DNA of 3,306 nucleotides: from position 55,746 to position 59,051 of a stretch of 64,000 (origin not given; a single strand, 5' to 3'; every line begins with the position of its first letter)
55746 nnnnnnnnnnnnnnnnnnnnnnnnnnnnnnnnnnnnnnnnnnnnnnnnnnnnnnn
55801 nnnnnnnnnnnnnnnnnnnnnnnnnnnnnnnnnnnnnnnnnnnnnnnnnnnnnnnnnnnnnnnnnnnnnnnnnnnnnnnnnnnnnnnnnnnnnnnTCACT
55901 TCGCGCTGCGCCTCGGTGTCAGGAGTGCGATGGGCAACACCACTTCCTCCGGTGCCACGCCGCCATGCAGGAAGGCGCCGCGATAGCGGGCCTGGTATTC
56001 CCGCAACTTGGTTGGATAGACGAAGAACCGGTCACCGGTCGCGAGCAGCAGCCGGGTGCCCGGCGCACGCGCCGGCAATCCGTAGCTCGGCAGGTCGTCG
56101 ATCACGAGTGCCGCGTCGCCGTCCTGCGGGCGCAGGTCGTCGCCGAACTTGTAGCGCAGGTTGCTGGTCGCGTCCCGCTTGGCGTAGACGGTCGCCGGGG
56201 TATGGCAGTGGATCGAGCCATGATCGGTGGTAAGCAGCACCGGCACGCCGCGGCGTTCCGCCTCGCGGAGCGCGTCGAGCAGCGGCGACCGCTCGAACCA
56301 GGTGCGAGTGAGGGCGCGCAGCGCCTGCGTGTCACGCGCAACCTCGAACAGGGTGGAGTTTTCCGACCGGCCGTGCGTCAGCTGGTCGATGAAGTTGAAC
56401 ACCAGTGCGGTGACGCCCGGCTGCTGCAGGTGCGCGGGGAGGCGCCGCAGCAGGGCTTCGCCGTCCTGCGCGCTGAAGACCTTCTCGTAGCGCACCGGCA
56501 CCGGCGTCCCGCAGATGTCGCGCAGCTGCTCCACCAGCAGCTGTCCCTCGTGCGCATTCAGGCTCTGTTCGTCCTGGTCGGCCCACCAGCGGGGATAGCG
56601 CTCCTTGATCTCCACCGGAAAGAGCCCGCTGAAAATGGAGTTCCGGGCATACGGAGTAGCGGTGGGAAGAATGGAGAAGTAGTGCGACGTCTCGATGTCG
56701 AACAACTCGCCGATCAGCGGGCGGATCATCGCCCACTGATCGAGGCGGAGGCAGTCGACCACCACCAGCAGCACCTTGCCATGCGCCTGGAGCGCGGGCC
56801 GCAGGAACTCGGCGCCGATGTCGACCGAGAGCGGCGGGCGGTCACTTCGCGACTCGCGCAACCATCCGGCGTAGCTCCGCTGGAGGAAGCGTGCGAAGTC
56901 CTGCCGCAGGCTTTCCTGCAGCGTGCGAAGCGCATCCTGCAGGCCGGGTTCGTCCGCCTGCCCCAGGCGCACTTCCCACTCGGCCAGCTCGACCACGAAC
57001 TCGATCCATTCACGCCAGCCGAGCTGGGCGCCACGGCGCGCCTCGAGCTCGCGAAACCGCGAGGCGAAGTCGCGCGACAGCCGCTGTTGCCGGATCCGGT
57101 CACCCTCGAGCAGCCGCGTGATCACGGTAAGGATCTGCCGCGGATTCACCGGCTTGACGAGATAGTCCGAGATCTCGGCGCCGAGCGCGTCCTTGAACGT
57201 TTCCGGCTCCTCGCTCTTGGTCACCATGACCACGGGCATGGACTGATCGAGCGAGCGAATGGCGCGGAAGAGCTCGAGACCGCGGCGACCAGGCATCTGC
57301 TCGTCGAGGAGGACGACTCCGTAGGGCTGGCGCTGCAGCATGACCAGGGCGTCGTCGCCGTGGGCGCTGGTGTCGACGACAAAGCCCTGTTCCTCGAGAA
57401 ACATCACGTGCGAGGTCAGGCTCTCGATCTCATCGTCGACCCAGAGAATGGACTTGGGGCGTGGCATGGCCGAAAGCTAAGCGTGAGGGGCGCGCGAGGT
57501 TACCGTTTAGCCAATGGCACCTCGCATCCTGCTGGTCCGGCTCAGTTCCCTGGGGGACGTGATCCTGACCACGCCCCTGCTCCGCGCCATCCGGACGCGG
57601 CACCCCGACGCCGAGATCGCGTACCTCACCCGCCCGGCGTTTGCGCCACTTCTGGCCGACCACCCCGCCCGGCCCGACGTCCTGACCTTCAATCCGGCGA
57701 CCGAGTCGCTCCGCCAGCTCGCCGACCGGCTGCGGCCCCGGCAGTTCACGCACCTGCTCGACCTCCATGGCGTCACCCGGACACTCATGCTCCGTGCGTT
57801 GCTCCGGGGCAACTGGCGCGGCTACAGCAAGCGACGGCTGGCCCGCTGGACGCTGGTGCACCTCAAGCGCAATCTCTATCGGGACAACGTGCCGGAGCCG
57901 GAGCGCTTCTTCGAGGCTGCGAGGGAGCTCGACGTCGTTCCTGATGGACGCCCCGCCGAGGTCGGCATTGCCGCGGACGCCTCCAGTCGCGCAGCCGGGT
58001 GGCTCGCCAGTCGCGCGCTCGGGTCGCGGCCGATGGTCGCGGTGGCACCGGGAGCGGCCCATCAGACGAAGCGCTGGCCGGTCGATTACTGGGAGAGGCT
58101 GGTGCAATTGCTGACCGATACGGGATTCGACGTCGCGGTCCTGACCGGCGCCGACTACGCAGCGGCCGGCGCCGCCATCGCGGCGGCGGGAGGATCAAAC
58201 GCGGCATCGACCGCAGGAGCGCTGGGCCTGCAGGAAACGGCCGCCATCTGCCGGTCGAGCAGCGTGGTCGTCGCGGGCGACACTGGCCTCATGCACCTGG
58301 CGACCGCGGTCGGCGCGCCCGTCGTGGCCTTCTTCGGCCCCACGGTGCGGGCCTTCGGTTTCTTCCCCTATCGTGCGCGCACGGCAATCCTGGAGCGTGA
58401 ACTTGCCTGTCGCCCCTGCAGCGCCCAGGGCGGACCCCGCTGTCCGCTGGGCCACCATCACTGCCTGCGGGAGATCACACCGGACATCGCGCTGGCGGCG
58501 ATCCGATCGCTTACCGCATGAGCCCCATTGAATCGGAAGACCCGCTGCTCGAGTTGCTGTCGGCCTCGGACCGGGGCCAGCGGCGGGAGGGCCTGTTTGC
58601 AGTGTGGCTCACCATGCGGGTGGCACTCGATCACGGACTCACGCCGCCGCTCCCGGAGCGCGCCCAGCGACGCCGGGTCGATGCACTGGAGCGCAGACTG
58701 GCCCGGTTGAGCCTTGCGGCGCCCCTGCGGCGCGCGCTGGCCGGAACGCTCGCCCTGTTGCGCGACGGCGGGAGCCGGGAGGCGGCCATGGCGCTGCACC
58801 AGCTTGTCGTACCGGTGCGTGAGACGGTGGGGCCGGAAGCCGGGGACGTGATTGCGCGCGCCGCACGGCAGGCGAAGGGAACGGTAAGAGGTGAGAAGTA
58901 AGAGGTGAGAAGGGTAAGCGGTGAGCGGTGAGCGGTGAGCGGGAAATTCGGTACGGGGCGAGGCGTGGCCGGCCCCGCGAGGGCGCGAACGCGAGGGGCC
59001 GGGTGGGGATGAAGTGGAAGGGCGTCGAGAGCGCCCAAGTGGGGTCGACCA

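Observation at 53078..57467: PorX-like receiver-PglZ protein translationally coupled to an MsbA-like exporter and a CgeB-like glycosyltransferase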

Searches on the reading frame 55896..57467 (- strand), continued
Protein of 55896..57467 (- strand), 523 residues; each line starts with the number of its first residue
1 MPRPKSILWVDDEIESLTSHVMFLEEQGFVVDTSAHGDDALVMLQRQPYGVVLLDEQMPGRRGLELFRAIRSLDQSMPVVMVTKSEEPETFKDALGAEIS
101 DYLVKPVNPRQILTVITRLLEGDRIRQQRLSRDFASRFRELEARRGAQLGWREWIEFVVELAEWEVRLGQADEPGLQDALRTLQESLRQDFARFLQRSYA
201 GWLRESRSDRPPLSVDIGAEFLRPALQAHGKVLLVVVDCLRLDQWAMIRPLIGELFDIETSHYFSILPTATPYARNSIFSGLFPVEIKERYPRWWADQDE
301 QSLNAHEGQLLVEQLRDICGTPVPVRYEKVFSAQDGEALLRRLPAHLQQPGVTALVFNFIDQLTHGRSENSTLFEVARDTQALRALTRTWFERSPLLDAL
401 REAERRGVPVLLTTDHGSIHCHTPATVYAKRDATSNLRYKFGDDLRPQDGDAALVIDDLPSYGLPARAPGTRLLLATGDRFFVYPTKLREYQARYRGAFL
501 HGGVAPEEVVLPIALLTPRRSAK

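Call 62: search_protein_families(library=ncbifam, proteins=[L049:4237-5634:-, L049:6700-7935:-, L071:10016-11230:+, L036:7352-7900:+, L036:6459-7253:-, L052:5395-6735:-, L065:10637-11371:+, L061:1866-2678:+], max_evalue=1e-8)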
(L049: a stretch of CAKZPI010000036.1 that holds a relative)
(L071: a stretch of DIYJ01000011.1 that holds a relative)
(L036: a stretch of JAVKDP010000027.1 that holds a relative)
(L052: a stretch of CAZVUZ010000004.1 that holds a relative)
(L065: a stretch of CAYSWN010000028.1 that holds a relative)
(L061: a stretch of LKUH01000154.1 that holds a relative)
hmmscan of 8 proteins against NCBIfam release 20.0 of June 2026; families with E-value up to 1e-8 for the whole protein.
L049:4237-5634:- (465 aa): 8 families
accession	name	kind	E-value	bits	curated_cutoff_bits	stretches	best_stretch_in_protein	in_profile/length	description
NF009667.0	PRK13188.1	equivalog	8.7e-210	697.2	465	1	1-462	1-463/464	bifunctional UDP-3-O-[3-hydroxymyristoyl] N-acetylglucosamine deacetylase/3-hydroxyacyl-ACP dehydratase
TIGR00325.1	lpxC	equivalog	1.5e-69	234.7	187.25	2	4-225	2-223/297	UDP-3-O-acyl-N-acetylglucosamine deacetylase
NF000582.1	PRK00006.1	equivalog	2e-48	163.8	113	1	321-457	1-136/137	3-hydroxyacyl-ACP dehydratase FabZ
NF009666.0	PRK13187.1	equivalog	3.7e-47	160.9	423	1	3-293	9-286/305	UDP-3-O-acyl N-acetylglycosamine deacetylase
TIGR01750.1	fabZ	equivalog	4.6e-47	159.4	155.15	1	320-457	1-140/141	3-hydroxyacyl-ACP dehydratase FabZ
NF058663.1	cispen_cyc_AmcE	equivalog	2.2e-13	50.5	140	1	320-462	4-144/153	cispentacin biosynthesis cyclizing decarboxylase AmcE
NF003509.0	PRK05174.1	equivalog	1.1e-10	41.5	124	1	327-453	27-159/172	bifunctional 3-hydroxydecanoyl-ACP dehydratase/trans-2-decenoyl-ACP isomerase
TIGR01749.1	fabA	equivalog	2e-09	37.6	238.15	1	327-436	24-137/169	3-hydroxyacyl-[acyl-carrier-protein] dehydratase FabA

L049:6700-7935:- (411 aa): 0 families

L071:10016-11230:+ (404 aa): 3 families
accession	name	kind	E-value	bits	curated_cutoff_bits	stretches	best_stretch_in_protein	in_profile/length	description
TIGR00518.1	alaDH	equivalog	9.7e-98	327.5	391.85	1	33-396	2-364/370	alanine dehydrogenase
NF006942.0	PRK09424.1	equivalog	7.1e-49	166.9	383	2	33-229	2-196/510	Re/Si-specific NAD(P)(+) transhydrogenase subunit alpha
TIGR00561.1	pntA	equivalog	7.9e-42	143.6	444.4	1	34-230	2-196/511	Re/Si-specific NAD(P)(+) transhydrogenase subunit alpha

L036:7352-7900:+ (182 aa): 2 families
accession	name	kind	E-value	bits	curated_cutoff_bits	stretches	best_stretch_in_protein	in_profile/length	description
TIGR01259.1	comE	subfamily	1e-21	77.1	152.35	1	100-182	41-120/120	comEA protein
TIGR00426.1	TIGR00426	subfamily_domain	1.2e-17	63.7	53.1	1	121-182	7-69/69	competence protein ComEA helix-hairpin-helix repeat region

L036:6459-7253:- (264 aa): 13 families
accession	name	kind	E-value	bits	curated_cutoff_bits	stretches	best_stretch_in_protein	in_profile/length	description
NF058580.1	lipase_V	equivalog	6.9e-36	124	300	1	8-251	9-228/230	EstV family lipase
NF011457.0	PRK14875.1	equivalog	1.1e-21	77.2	307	1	10-126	118-234/372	acetoin dehydrogenase dihydrolipoyllysine-residue acetyltransferase subunit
NF051488.1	bifunc_PcaDC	exception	5.4e-19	68.6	390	1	197-262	186-251/375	bifunctional 3-oxoadipate enol-lactonase/4-carboxymuconolactone decarboxylase PcaDC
NF050089.1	i_nPHAscl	equivalog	2.7e-18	66.1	300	1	12-124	7-118/288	intracellular short-chain-length polyhydroxyalkanoate depolymerase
TIGR03695.1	menH_SHCHC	equivalog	2.9e-18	66.2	208.55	1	23-127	3-109/252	2-succinyl-6-hydroxy-2,4-cyclohexadiene-1-carboxylate synthase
TIGR01738.1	bioH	equivalog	5.9e-18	65.4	206.95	1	20-105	1-82/245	pimeloyl-ACP methyl ester esterase BioH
TIGR01250.1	pro_imino_pep_2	subfamily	2.3e-15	57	167.65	0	188-260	214-286/288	proline iminopeptidase-family hydrolase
NF045632.1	hydroxlase_HsaD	equivalog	2.9e-15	56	400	1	11-262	21-289/290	4,5:9,10-diseco-3-hydroxy-5,9,17-trioxoandrosta-1(10),2-diene-4-oate hydrolase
TIGR02427.1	protocat_pcaD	equivalog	6.9e-15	55.1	255.85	0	196-261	185-250/251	3-oxoadipate enol-lactonase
NF045948.1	ProImpepThrmp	equivalog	1.3e-12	47.7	500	0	196-261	223-287/291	proline iminopeptidase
NF051487.1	bifunc_PcaCD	exception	4.3e-12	45.8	430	0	197-261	347-411/413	bifunctional 4-carboxymuconolactone decarboxylase/3-oxoadipate enol-lactonase PcaCD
NF002938.0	PRK03592.1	equivalog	6.2e-12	45.4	241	1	5-105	13-113/298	haloalkane dehalogenase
NF008340.0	PRK11126.1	equivalog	6.6e-11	41.9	261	0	22-124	14-113/255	2-succinyl-6-hydroxy-2,4-cyclohexadiene-1-carboxylate synthase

L052:5395-6735:- (446 aa): 0 families

L065:10637-11371:+ (244 aa): 2 families
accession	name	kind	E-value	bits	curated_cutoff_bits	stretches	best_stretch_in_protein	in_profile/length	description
NF041425.1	OS_HP2_seleno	subfamily_domain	3.1e-47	158.9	100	2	145-241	1-97/98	OS_HP2 family (seleno)protein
NF012200.0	choice_anch_D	domain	1.7e-13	51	45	0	145-229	20-107/108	choice-of-anchor D domain-containing protein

L061:1866-2678:+ (270 aa): 2 families
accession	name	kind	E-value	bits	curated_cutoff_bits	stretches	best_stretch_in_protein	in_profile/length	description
NF001452.0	PRK00311.1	subfamily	7.9e-107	356.5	272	1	4-263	7-266/267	3-methyl-2-oxobutanoate hydroxymethyltransferase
TIGR00222.1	panB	equivalog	3.4e-97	325.1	207.55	1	7-263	8-263/264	3-methyl-2-oxobutanoate hydroxymethyltransferase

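Call 66: search_protein_families(library=pfam, proteins=[L034:4706-7870:+, L028:5503-7596:+, L029:3436-6138:-, L033:3716-5929:+, L033:5926-7251:+, L027:5190-7865:-, L025:3898-5433:-, L008:13144-15588:-, L032:11880-14357:+, L029:14917-17556:-], max_evalue=0.0001)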
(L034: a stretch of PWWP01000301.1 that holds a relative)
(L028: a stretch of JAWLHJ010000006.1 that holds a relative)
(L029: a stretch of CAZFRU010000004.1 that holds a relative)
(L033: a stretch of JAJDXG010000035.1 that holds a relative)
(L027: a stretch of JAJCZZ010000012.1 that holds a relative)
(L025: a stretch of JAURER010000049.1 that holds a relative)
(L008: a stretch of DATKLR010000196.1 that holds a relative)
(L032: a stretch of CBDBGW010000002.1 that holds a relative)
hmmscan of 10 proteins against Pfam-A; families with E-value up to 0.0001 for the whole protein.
L034:4706-7870:+ (1054 aa): 1 family
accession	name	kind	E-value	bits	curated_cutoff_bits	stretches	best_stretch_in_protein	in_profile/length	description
PF00873.25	ACR_tran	-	3.9e-244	813.2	28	1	8-1020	3-1020/1021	AcrB/AcrD/AcrF family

L028:5503-7596:+ (697 aa): 0 families

L029:3436-6138:- (900 aa): 1 family
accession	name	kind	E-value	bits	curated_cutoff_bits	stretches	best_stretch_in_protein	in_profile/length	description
PF24684.1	Vgb_lyase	-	6.5e-08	32.2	50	1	722-895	14-185/290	Virginiamycin B lyase family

L033:3716-5929:+ (737 aa): 5 families
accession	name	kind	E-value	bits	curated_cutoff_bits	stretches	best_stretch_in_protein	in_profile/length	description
PF07719.23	TPR_2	-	1.1e-08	35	27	0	279-311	1-33/34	Tetratricopeptide repeat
PF14559.12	TPR_19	-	4.4e-08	33.8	25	0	113-158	10-55/68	Tetratricopeptide repeat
PF13428.12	TPR_14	-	5.5e-07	30.1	23.5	0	59-92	8-41/44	Tetratricopeptide repeat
PF13414.12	TPR_11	-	7e-06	26.1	26.8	0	64-97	6-39/42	TPR repeat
PF13431.12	TPR_17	-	1.8e-05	25.1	24.4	0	117-140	2-25/34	Tetratricopeptide repeat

L033:5926-7251:+ (441 aa): 1 family
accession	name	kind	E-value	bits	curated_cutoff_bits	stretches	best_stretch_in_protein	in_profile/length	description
PF08309.17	LVIVD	-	1.5e-10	40.7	20.2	1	348-381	2-35/42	LVIVD repeat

L027:5190-7865:- (891 aa): 2 families
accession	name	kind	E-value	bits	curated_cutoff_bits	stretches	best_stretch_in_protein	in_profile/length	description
PF12704.14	MacB_PCD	-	3.3e-32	112.9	27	2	96-308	1-205/207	MacB-like periplasmic core domain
PF02687.27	FtsX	-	1.7e-25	89.8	25.5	2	771-882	2-118/120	FtsX-like permease C-terminal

L025:3898-5433:- (511 aa): 1 family
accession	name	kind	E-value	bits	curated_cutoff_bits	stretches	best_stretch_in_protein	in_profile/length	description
PF03576.19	Peptidase_S58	-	3.6e-112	375.3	23.9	1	168-491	1-306/307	Peptidase family S58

L008:13144-15588:- (814 aa): 2 families
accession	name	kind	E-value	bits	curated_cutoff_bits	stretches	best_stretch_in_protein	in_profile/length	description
PF01734.28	Patatin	-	8.3e-35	121.2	27.7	1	453-623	1-190/191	Patatin-like phospholipase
PF13459.11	Fer4_15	-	2.1e-05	25.5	22.4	1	734-765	1-32/66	4Fe-4S single cluster domain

L032:11880-14357:+ (825 aa): 2 families
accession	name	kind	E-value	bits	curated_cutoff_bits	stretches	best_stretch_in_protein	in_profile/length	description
PF11306.15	DUF3108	-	5.1e-23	82.4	26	1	572-762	1-198/209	Protein of unknown function (DUF3108)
PF00535.33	Glycos_transf_2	-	1.4e-11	45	23.3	1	289-460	2-165/168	Glycosyl transferase family 2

L029:14917-17556:- (879 aa): 0 families

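Call 70: search_protein_families(library=ncbifam, alignment_id=A3, max_evalue=0.001)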
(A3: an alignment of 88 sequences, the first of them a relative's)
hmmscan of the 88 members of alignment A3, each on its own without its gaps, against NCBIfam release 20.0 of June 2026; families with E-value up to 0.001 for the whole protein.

A. member 1, L001:5452-5781:+ (110 aa): 0 families

B. families by the number of members that match (of 88 scanned): 179 families (the first 25 are shown)
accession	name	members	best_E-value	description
TIGR03449.1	mycothiol_MshA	4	3e-18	D-inositol-3-phosphate glycosyltransferase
TIGR03999.1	thiol_BshA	4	7.6e-14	N-acetyl-alpha-D-glucosaminyl L-malate synthase BshA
TIGR02149.1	glgA_Coryne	4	4.8e-13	glycogen synthase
NF053787.1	GlcN_PG_synth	4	2.4e-12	N-acetylglucosaminyl phosphatidylglycerol synthase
TIGR03088.1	stp2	4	9.3e-11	TIGR03088 family PEP-CTERM/XrtA system glycosyltransferase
NF041876.1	EPS_EpsE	4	1.1e-10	exopolysaccharide biosynthesis GT4 family glycosyltransferase EpsE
TIGR04047.1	MSMEG_0565_glyc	3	1.1e-19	MSMEG_0565 family glycosyltransferase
TIGR02472.1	sucr_P_syn_N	3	7.6e-08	sucrose-phosphate synthase, putative, glycosyltransferase domain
TIGR03434.1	ADOP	2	1.4e-44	ADOP family duplicated permease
NF007826.0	PRK10535.1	2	2e-08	macrolide ABC transporter ATP-binding protein/permease MacB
TIGR04348.1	TIGR04348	2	3.3e-08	selenoneine biosynthesis selenosugar synthase SenB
TIGR02212.1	lolCE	2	4e-07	lipoprotein-releasing ABC transporter permease subunit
NF038298.1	EPS_HpsO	2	5.4e-07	hormogonium polysaccharide biosynthesis glycosyltransferase HpsO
NF040864.1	HgcB_ferredoxin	2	0.0001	mercury methylation ferredoxin HgcB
NF045476.1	Opp4C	1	4.4e-43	oligopeptide ABC transporter permease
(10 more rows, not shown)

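Call 71: predict_structure(alignment_id=A2)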
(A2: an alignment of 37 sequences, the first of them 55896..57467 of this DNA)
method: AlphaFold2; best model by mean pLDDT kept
length: 523 residues; sequences in the alignment: 37
mean_pLDDT: 72.6   pTM: 0.71
mean pLDDT of the five models: 72.6, 70.2, 69.3, 63.2, 60.8
residues with pLDDT >= 90: 80; 70-90: 247; 50-70: 115; < 50: 81
segments of 3 or more residues with pLDDT < 50: 1-3, 363-378, 417-445, 480-503
pLDDT, mean of each block of 10 residues (from residue 1): 68 70 86 83 78 68 68 69 63 53 70 79 76 87 82 86 81 76 82 82 64 66 92 88 84 91 65 73 82 68 77 92 93 86 96 85 45 44 67 89 96 64 39 40 51 74 72 62 42 43 60 88 40
secondary structure, 60 per line:
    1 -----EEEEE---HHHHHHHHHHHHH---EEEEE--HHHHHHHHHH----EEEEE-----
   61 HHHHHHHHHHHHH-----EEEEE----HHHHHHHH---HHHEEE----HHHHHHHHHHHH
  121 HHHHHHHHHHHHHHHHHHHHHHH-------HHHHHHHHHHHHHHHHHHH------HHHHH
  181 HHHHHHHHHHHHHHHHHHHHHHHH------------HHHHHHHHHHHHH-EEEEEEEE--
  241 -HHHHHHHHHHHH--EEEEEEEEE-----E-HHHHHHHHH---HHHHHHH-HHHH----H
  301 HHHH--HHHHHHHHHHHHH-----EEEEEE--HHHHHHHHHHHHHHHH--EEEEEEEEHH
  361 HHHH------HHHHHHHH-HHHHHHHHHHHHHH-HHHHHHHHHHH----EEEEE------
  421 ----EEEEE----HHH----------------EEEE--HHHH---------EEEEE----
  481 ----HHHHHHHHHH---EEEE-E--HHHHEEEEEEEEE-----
elements in order: E6-10 H14-26 E30-34 H37-46 E51-55 H61-73 E79-83 H88-95 E102-104 H109-143 H151-169 H176-204 H217-229 E231-238 H242-253 E256-264 H272-280 H284-290 H292-295 H300-304 H307-319 E325-330 H333-348 E351-358 H359-364 H371-378 H380-393 H395-405 E410-414 E425-429 E453-456 H459-462 E472-476 H485-494 E498-501 H506-509 E510-518

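Call 73: fold_search(model_id=the predicted structure, library=pdb)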
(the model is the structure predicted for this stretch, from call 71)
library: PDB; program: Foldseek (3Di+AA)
matches with E <= 10: 1411; with E <= 0.001: 410
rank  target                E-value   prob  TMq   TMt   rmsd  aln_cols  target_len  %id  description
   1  8tef_A                2.3e-39  1.00  0.67  0.68   8.3       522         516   32  PorX primitive monoclinic crystal form (released 2024-04-17)
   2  7pvk_A                2.8e-39  1.00  0.68  0.70   8.3       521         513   34  X-ray structure of dimeric PorX (T272A mutant), in complex with pGpG. (released 2022-12-14)
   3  8p6f_A                6.4e-39  1.00  0.67  0.68   8.4       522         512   32  Crystal structure of PorX-Fj (released 2024-04-03)
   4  8p6f_B                8.0e-39  1.00  0.68  0.70   8.0       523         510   32  Crystal structure of PorX-Fj (released 2024-04-03)
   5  8tef_D                9.4e-39  1.00  0.67  0.68   8.2       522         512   32  PorX primitive monoclinic crystal form (released 2024-04-17)
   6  7pv7_A                5.6e-38  1.00  0.69  0.70   8.3       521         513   34  Crystal structure of dimeric Porphyromonas gingivalis PorX, a type 9 secretion system response regulator. (released 2022-12-14)
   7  8thp_B                6.6e-38  1.00  0.67  0.69   8.3       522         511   32  PorX phosphatase null mutant (T271V) (released 2024-04-17)
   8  8ted_B                9.6e-38  1.00  0.67  0.69   8.2       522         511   32  PorX primitive orthorhombic crystal form (released 2024-04-17)
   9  8tff_B                1.3e-37  1.00  0.68  0.69   8.1       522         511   32  PorX with BeF3 phosphate analog (released 2024-04-17)
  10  8ted_A                1.3e-37  1.00  0.68  0.69   8.2       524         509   32  PorX primitive orthorhombic crystal form (released 2024-04-17)
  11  8tfm_A                1.6e-37  1.00  0.67  0.71   7.9       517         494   32  PorX with Zn (primitive orthorhombic crystal form) (released 2024-04-17)
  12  8tff_A                2.0e-37  1.00  0.68  0.69   8.0       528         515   31  PorX with BeF3 phosphate analog (released 2024-04-17)
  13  8thp_A                2.5e-37  1.00  0.65  0.69   8.1       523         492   31  PorX phosphatase null mutant (T271V) (released 2024-04-17)
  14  8tef_C                2.8e-37  1.00  0.66  0.69   7.8       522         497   31  PorX primitive monoclinic crystal form (released 2024-04-17)
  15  7pva_B                3.7e-37  1.00  0.68  0.70   8.1       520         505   34  1.9 Angstrom crystal structure of dimeric PorX, co-crystallized in the presence of zinc (released 2022-12-14)
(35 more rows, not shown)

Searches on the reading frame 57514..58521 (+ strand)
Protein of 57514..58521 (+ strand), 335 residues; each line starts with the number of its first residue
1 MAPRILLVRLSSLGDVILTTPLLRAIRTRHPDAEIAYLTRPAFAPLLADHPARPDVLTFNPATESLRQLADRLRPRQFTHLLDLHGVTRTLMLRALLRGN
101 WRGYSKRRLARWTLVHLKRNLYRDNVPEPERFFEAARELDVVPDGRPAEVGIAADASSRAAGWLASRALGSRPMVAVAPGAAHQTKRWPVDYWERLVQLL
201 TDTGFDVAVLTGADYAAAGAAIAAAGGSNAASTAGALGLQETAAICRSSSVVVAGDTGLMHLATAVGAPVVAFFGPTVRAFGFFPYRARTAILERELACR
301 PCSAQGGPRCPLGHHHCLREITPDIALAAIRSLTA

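Call 7: search_protein_families(library=pfam, proteins=[window:57514-58521:+], max_evalue=0.01)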
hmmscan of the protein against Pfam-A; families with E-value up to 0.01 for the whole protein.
window:57514-58521:+ (335 aa): 1 family
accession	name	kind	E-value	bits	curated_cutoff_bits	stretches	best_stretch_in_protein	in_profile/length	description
PF01075.23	Glyco_transf_9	-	2.8e-28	99.3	22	1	67-304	2-238/247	Glycosyltransferase family 9 (heptosyltransferase)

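Call 8: search_protein_families(library=ncbifam, proteins=[window:57514-58521:+], max_evalue=0.001)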
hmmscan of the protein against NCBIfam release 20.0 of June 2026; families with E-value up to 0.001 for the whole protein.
window:57514-58521:+ (335 aa): 7 families
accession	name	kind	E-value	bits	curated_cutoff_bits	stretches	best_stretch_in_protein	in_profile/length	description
TIGR02193.1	heptsyl_trn_I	equivalog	8.3e-35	120.5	185.3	1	4-277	1-284/320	lipopolysaccharide heptosyltransferase I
TIGR02195.1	heptsyl_trn_II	equivalog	1.2e-32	113.4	134.6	1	4-334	1-338/339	lipopolysaccharide heptosyltransferase II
TIGR02201.1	heptsyl_trn_III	equivalog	8.6e-23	80.9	170.2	1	4-292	1-303/344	putative lipopolysaccharide heptosyltransferase III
NF008162.0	PRK10916.1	equivalog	1.5e-20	73.7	569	1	171-333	179-342/348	ADP-heptose--LPS heptosyltransferase RfaF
NF008204.0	PRK10964.1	equivalog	8e-16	58.1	437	1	4-277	2-282/322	lipopolysaccharide heptosyltransferase RfaC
NF007742.0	PRK10422.1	equivalog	1e-13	50.9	467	2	174-280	185-294/352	lipopolysaccharide core heptosyltransferase RfaQ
TIGR04414.1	hepto_Aah_TibC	equivalog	1.5e-07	30.7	200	1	172-288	204-321/374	autotransporter strand-loop-strand O-heptosyltransferase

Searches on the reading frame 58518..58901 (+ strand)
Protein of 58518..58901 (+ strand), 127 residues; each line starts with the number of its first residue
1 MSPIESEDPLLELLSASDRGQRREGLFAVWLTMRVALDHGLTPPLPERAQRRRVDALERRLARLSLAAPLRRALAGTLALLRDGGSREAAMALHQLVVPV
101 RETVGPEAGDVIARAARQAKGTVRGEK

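Call 7: search_protein_families(library=pfam, proteins=[window:58518-58901:+], max_evalue=0.01)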
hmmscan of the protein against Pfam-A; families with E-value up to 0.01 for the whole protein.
window:58518-58901:+ (127 aa): 0 families

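Call 77: search_protein_families(library=ncbifam, proteins=[window:58518-58901:+], max_evalue=0.01)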
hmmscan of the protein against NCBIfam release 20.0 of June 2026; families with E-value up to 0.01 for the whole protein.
window:58518-58901:+ (127 aa): 0 families
